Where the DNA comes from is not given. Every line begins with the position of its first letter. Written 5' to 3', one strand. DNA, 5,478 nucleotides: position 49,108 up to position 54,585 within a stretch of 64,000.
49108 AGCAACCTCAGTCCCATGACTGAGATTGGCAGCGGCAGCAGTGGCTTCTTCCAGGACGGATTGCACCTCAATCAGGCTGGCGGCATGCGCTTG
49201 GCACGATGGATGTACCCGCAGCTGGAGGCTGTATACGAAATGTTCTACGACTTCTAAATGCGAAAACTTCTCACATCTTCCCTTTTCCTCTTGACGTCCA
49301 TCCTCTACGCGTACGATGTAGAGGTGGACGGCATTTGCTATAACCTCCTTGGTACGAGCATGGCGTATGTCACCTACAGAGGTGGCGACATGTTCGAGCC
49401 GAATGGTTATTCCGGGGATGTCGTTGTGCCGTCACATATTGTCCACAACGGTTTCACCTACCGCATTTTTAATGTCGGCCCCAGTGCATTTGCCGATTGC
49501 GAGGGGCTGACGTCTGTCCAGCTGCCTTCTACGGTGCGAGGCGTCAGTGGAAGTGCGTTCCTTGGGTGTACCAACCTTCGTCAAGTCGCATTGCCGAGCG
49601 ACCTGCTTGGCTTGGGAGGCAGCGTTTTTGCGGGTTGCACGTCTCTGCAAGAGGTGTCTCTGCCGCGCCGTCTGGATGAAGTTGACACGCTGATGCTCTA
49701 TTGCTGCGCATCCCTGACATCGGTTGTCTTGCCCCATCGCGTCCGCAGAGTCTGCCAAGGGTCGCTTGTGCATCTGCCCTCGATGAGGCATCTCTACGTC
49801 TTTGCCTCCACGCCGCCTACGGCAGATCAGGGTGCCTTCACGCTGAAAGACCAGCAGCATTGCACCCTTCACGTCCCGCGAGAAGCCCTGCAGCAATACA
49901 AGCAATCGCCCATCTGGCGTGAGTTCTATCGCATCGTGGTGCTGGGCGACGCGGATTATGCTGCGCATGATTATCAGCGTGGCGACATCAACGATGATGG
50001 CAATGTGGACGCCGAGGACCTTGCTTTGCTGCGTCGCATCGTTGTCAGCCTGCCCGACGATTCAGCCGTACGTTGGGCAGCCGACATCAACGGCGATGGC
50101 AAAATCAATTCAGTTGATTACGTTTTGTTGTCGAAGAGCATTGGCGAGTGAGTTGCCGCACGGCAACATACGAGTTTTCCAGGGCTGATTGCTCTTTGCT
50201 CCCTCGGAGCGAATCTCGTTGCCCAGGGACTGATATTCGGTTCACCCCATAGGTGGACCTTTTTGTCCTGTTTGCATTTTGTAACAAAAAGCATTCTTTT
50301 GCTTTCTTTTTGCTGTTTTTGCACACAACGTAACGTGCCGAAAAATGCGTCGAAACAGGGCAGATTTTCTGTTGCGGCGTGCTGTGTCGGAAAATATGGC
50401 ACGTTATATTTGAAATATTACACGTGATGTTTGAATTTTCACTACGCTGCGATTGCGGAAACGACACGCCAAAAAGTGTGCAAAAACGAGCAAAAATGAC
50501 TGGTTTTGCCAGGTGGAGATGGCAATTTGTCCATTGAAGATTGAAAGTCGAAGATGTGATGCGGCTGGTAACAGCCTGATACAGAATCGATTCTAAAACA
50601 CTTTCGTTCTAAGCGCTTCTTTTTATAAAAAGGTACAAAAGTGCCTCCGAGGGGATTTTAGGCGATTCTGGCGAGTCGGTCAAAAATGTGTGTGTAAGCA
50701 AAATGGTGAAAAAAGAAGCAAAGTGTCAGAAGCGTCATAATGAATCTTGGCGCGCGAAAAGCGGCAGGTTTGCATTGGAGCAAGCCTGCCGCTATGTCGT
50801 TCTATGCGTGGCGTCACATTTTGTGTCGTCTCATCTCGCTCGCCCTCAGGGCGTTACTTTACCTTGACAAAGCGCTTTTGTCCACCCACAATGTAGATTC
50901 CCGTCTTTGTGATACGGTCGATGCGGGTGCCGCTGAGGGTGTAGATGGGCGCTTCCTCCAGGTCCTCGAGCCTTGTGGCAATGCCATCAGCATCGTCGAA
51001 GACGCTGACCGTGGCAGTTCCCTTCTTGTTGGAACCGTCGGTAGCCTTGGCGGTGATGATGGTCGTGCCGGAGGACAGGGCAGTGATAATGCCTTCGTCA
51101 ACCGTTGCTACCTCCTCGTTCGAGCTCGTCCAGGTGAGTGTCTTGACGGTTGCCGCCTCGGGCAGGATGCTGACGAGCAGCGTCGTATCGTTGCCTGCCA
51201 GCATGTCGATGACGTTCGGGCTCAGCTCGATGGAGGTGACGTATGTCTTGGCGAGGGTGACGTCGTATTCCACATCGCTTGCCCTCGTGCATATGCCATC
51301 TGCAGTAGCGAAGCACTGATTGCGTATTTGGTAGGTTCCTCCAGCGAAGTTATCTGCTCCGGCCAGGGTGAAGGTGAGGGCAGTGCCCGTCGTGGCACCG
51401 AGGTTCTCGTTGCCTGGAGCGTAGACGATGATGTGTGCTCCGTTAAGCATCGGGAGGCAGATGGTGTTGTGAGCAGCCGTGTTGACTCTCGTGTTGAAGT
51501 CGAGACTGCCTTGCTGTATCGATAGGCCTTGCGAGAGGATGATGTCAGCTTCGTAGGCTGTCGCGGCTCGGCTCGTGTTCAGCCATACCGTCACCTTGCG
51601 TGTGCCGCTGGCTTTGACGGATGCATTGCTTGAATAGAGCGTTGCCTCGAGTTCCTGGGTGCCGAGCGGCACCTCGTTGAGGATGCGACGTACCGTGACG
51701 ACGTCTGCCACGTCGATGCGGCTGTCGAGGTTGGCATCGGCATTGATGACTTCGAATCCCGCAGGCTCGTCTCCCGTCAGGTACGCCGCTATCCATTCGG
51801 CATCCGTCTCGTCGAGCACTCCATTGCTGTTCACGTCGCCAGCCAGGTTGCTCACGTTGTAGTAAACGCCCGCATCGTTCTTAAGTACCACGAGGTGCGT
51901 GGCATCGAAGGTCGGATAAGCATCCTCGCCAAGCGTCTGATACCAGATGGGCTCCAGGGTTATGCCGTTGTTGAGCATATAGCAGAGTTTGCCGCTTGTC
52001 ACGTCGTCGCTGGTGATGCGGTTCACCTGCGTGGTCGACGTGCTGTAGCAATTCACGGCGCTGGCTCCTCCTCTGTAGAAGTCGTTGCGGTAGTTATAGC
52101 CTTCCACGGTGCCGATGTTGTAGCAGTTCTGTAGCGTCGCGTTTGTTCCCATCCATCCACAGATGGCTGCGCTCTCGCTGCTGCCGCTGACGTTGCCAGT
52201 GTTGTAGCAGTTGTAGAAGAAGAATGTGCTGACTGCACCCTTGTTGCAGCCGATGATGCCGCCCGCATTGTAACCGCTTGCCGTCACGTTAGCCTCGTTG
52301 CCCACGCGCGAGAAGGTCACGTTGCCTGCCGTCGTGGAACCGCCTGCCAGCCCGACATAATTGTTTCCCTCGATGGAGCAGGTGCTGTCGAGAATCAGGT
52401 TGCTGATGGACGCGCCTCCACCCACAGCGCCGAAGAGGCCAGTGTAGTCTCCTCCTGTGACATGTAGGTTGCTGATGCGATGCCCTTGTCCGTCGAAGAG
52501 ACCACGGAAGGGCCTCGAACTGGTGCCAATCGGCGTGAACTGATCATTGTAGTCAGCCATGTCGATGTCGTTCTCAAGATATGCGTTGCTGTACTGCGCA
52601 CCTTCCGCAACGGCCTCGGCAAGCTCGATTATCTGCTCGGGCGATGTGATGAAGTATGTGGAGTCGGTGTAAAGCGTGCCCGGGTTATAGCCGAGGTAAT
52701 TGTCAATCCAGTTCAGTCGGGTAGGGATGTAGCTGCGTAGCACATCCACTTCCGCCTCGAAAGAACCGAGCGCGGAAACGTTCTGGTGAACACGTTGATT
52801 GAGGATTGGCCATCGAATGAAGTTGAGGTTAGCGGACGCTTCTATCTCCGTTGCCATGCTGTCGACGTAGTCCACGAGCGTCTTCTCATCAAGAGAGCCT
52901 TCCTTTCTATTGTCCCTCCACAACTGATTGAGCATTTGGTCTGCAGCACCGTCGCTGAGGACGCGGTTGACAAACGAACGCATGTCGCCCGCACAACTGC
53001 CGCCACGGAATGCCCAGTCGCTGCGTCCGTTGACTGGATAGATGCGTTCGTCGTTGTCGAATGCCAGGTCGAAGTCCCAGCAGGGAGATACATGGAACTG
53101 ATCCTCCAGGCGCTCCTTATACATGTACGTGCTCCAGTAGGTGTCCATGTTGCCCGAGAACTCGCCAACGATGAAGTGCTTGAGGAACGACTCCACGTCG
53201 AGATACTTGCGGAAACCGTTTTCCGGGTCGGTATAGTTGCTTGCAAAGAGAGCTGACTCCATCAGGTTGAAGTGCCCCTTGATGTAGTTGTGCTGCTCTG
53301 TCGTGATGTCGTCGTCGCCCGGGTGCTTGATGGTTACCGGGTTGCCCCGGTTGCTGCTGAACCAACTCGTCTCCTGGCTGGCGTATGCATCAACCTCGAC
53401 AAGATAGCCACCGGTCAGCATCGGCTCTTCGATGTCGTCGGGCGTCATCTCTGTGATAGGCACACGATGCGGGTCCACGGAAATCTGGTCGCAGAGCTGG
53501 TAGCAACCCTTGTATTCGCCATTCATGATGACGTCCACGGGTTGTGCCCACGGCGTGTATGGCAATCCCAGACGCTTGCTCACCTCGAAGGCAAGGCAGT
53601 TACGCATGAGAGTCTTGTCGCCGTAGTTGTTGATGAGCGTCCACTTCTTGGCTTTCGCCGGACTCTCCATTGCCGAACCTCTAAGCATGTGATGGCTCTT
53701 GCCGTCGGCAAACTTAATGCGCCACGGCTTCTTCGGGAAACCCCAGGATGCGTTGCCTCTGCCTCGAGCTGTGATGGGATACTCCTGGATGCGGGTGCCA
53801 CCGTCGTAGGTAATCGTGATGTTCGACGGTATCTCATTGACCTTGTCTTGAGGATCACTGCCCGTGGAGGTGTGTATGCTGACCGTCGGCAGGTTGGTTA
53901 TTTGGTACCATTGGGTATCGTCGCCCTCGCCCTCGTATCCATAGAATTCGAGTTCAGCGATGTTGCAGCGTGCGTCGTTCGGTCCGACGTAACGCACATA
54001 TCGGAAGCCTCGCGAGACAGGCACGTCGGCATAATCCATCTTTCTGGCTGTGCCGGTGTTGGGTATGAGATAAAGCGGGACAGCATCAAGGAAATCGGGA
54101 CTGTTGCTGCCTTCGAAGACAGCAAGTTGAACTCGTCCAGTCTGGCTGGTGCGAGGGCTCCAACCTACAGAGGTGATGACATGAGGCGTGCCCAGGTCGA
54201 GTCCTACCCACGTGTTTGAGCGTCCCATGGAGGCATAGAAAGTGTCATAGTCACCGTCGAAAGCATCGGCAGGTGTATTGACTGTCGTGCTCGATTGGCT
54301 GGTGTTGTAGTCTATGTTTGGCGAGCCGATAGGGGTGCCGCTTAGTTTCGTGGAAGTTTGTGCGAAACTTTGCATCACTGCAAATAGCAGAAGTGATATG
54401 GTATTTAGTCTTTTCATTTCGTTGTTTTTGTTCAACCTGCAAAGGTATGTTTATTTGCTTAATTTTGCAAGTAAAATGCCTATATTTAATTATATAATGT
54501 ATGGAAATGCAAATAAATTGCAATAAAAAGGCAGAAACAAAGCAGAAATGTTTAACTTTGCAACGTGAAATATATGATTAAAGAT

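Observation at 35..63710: Dispersed intergenic arrays of 21-22-bp phased units built on a CACGTG palindrome (nine loci in 64 kb)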

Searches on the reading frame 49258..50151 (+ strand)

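Call 20: search_protein_families(library=pfam, proteins=[window:49258-50151:+])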
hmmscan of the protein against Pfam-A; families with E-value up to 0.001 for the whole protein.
window:49258-50151:+ (297 aa): 3 families
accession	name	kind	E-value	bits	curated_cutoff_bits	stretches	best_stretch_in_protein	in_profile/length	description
PF13306.12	LRR_5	-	5.1e-18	65.6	27.7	1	71-166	23-116/127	BspA type Leucine rich repeat region (6 copies)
PF00404.24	Dockerin_1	-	1.5e-12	47.9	22.9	1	242-295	2-56/57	Dockerin type I domain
PF13855.12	LRR_8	-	0.00044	20.4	27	0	69-115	12-59/61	Leucine rich repeat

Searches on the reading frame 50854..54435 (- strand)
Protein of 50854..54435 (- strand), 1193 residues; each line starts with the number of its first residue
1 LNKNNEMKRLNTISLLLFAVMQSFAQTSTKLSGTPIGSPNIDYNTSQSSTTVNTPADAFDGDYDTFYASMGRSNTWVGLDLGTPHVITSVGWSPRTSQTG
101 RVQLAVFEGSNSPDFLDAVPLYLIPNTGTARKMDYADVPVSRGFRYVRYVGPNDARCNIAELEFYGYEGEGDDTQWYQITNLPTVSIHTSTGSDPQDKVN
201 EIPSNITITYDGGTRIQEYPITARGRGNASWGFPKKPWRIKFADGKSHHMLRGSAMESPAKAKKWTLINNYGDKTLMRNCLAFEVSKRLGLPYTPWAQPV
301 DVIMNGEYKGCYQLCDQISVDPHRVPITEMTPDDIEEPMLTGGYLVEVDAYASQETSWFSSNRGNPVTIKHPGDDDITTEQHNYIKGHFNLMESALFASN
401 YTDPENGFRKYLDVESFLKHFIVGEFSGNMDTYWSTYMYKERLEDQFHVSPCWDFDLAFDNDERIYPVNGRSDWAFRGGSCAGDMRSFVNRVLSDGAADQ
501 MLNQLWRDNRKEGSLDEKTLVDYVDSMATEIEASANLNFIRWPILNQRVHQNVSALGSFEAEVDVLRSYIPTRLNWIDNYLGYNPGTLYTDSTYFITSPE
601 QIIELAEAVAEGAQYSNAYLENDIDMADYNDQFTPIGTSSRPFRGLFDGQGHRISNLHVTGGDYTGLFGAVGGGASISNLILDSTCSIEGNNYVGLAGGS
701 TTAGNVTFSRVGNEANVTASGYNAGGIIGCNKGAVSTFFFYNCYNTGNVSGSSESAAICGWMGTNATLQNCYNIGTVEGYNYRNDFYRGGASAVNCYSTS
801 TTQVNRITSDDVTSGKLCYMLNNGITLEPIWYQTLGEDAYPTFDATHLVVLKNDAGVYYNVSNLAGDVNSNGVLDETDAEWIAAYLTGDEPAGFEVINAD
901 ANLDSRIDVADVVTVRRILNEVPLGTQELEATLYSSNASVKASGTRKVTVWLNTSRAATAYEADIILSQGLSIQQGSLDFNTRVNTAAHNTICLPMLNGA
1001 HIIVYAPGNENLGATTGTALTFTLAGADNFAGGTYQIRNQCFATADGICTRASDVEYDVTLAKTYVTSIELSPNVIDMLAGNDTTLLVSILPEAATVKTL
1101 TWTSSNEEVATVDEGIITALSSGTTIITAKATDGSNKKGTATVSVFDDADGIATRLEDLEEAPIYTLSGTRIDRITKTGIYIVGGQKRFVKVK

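Call 20: search_protein_families(library=pfam, proteins=[window:50854-54435:-])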
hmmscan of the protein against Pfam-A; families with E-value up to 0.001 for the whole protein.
window:50854-54435:- (1193 aa): 6 families
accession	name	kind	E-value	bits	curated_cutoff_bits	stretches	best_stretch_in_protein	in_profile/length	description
PF08757.17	CotH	-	2.8e-45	155.7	23.8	1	224-577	2-322/322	CotH kinase protein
PF02368.24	Big_2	-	1.1e-09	38.6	22.8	1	1066-1138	2-75/79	Bacterial Ig-like domain (group 2)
PF00754.31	F5_F8_type_C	-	2.3e-07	31.4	28.2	1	47-161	5-126/127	F5/8 type C domain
PF00404.24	Dockerin_1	-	3.5e-06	27.5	22.9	1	865-920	1-57/57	Dockerin type I domain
PF22633.2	F5_F8_type_C_2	-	9.9e-05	23.3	27.8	1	58-113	2-59/91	NedA-like, galactose-binding domain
PF21461.3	HL_N-beta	-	0.00071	19.7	27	0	1102-1138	16-51/57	Hyaluronate lyase, N-terminal beta-sheet domain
